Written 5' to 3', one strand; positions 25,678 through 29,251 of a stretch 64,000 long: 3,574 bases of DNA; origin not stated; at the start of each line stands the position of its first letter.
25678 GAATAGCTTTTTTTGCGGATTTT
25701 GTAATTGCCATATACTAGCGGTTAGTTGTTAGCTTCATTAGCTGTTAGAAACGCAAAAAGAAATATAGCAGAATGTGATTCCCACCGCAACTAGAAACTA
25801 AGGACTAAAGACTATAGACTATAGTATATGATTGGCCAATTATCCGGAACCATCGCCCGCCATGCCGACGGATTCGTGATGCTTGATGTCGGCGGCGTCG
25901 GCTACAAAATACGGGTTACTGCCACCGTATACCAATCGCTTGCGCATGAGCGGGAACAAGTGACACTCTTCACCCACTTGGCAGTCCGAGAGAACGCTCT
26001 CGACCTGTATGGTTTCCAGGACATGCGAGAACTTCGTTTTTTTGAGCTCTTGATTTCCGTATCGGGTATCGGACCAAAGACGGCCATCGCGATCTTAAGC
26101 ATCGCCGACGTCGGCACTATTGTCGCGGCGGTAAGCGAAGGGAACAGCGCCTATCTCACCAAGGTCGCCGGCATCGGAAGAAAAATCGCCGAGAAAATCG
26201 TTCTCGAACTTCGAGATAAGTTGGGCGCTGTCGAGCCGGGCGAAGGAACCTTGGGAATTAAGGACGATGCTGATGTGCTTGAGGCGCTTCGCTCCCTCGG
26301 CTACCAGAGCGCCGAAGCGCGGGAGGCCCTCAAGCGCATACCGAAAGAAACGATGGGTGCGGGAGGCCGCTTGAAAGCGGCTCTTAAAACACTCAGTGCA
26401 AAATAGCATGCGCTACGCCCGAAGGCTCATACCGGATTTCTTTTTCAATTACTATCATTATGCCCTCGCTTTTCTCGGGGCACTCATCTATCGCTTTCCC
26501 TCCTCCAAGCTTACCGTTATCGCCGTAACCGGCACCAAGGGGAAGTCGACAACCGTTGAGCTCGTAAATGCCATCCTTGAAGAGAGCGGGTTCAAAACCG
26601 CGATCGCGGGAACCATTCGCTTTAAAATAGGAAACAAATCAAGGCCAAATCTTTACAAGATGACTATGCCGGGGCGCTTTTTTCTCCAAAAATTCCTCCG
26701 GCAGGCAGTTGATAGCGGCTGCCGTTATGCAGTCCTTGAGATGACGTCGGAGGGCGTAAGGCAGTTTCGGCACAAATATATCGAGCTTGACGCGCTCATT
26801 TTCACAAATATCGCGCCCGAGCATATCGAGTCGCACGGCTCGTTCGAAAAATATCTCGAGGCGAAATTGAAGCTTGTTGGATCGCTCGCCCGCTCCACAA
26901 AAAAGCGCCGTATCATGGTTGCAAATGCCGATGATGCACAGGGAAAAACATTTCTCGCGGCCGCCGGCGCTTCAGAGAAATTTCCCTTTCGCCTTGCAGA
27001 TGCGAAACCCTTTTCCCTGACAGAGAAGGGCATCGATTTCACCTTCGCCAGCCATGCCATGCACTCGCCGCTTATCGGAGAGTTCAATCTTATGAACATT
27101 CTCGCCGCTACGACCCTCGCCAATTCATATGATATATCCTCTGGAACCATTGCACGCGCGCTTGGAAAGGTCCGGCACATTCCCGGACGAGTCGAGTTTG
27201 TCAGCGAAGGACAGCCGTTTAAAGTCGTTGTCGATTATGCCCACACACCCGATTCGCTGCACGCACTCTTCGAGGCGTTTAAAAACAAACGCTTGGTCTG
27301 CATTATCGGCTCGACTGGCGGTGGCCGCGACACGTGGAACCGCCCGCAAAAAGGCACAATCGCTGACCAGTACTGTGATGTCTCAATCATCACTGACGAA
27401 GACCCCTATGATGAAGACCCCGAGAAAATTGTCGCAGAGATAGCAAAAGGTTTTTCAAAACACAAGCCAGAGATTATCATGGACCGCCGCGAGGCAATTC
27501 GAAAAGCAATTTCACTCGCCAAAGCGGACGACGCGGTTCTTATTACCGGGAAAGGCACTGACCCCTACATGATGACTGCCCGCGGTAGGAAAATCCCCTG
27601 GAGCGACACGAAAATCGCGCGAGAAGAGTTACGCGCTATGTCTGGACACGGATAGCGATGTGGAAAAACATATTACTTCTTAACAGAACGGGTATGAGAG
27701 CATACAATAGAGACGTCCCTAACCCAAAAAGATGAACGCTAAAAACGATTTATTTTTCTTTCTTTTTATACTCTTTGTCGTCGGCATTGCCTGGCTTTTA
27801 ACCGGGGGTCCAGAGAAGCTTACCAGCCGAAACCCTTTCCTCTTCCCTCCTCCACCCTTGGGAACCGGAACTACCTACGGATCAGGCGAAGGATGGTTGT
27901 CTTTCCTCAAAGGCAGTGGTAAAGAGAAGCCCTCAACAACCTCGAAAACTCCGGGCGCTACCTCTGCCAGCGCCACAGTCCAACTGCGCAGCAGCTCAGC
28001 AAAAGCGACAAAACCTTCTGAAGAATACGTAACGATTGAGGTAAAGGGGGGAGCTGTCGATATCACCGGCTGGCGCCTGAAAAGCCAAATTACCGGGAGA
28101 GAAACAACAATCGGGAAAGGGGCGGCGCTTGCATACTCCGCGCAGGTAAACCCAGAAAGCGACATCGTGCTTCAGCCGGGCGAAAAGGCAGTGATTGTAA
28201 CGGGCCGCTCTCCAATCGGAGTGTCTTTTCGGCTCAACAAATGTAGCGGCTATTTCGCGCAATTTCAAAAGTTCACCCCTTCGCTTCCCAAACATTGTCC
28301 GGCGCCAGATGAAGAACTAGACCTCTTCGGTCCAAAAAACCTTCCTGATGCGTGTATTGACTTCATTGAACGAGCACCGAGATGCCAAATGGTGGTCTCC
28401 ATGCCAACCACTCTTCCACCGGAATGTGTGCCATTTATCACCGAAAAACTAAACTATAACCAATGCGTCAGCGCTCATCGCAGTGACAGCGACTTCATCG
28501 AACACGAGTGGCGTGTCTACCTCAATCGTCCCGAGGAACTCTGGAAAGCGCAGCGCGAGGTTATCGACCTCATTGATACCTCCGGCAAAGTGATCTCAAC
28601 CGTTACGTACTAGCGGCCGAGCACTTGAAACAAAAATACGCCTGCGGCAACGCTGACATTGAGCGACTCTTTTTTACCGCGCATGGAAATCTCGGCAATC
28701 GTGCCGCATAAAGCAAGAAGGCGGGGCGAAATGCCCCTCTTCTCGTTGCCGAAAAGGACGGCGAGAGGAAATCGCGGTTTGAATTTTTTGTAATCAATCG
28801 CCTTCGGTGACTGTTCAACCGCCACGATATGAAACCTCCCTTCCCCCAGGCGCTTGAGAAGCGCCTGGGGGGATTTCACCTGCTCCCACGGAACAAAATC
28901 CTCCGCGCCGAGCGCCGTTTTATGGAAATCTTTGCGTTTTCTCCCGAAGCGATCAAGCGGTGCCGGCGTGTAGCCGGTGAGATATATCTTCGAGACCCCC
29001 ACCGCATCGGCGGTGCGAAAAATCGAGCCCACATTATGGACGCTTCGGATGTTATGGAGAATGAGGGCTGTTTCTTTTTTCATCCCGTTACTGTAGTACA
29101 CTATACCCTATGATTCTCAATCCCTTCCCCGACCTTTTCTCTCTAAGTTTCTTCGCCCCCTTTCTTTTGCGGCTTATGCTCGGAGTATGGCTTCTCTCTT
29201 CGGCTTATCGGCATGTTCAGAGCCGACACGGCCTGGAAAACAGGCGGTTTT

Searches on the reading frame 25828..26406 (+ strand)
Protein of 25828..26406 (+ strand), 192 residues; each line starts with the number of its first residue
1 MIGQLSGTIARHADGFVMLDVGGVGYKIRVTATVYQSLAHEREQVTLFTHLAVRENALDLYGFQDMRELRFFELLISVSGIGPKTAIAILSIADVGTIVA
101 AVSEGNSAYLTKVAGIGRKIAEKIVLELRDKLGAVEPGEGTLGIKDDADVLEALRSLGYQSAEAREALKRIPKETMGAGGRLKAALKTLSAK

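Call 19: search_protein_families(library=pfam, proteins=[window:25828-26406:+], max_evalue=0.001)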
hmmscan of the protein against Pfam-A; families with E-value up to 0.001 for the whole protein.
window:25828-26406:+ (192 aa): 6 families
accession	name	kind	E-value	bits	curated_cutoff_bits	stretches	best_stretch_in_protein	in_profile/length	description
PF01330.27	RuvA_N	-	9.2e-20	70.9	23.6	1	1-62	1-61/61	RuvA N terminal domain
PF14520.12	HHH_5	-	1.8e-16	60.7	27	1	72-130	1-57/57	Helix-hairpin-helix domain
PF00633.29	HHH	-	2.6e-09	36.9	24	1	73-92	11-30/30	Helix-hairpin-helix motif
PF07499.19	RuvA_C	-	6.1e-08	33.5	24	1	148-190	4-47/47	RuvA, C-terminal domain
PF12836.13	HHH_3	-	1.7e-05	25.2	27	0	109-135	15-40/65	Helix-hairpin-helix motif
PF12826.13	HHH_2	-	0.00044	20.8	27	0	105-125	32-52/64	Helix-hairpin-helix motif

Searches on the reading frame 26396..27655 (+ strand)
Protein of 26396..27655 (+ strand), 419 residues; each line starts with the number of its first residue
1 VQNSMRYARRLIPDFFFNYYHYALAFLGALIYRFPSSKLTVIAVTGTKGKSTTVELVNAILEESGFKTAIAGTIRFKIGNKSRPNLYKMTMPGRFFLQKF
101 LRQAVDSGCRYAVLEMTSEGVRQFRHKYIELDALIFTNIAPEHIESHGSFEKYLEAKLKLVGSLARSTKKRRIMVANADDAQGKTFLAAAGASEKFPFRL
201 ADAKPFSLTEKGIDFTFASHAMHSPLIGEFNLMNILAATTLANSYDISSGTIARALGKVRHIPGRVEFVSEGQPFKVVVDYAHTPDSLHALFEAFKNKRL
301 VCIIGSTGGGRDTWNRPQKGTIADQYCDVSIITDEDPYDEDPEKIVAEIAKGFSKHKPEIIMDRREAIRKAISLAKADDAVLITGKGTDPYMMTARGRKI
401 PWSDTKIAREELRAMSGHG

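Call 19: search_protein_families(library=pfam, proteins=[window:26396-27655:+], max_evalue=0.001)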
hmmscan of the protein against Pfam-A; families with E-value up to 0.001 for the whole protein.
window:26396-27655:+ (419 aa): 2 families
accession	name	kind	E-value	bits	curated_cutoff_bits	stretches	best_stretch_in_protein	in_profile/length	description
PF08245.18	Mur_ligase_M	-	1.5e-35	123.4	24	1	44-241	1-199/200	Mur ligase middle domain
PF02875.26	Mur_ligase_C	-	1e-26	94.7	28.4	1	264-387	1-127/127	Mur ligase, glutamate ligase domain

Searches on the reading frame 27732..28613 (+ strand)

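Call 19: search_protein_families(library=pfam, proteins=[window:27732-28613:+], max_evalue=0.001)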
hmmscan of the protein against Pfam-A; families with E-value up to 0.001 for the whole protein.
window:27732-28613:+ (293 aa): 1 family
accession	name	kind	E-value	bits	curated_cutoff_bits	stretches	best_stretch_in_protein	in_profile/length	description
PF00932.25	LTD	-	5.3e-06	27.2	34.3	1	85-159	10-71/109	Lamin Tail Domain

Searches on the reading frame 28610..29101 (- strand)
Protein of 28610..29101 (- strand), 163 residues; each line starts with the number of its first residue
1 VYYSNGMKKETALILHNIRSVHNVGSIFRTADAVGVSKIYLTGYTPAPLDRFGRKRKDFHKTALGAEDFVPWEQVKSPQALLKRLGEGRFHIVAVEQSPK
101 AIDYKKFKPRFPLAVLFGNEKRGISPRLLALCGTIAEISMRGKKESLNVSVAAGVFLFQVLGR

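Call 19: search_protein_families(library=pfam, proteins=[window:28610-29101:-], max_evalue=0.001)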
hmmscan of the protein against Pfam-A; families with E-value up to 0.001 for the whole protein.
window:28610-29101:- (163 aa): 1 family
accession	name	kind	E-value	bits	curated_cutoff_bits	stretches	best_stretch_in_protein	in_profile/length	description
PF00588.24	SpoU_methylase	-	3.5e-32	111.9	29.7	1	12-158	3-142/142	SpoU rRNA Methylase family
